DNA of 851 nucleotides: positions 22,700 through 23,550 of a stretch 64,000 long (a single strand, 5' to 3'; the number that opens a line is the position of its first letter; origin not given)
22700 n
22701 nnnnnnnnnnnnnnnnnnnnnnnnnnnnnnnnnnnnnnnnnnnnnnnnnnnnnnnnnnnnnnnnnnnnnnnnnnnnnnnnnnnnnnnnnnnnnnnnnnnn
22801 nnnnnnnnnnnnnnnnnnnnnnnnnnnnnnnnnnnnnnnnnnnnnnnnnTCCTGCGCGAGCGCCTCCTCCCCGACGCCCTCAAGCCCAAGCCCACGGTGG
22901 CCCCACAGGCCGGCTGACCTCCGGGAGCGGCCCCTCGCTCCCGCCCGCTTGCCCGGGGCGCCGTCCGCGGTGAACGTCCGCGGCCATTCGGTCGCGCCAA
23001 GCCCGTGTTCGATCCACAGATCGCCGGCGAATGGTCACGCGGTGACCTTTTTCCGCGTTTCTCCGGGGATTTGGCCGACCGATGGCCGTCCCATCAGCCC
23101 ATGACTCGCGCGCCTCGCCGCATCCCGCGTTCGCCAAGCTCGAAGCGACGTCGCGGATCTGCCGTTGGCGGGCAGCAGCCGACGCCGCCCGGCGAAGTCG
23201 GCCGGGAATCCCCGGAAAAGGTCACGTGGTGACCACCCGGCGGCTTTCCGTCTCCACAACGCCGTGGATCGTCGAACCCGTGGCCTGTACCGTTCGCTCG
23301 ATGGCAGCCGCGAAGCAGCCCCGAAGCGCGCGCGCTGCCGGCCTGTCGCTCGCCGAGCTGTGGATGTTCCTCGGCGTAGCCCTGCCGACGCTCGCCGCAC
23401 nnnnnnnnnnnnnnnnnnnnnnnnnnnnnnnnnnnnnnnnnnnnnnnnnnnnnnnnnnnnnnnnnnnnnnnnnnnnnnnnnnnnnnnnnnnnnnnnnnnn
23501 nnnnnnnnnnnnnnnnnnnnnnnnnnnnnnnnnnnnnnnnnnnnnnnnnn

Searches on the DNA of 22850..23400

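Call 13: search_rna_families(source=window, start=22850, end=23400, threshold=evalue, max_evalue=10)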
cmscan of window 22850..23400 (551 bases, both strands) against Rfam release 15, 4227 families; matches with E-value up to 10: 3.
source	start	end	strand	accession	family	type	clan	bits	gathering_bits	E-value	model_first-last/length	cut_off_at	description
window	23162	23250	-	RF03006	M23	Gene; sRNA;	-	14.7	41.2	6.4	1-53/53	no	M23 RNA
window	23173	23224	+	RF02243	Xoo8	Gene; sRNA;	-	13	90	0.23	1-323/323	no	Proteobacterial sRNA Xoo8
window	22850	22905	-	RF00459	MPMV_package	Cis-reg;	-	11.1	54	6.2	1-58/279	3'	Mason-Pfizer monkey virus packaging signal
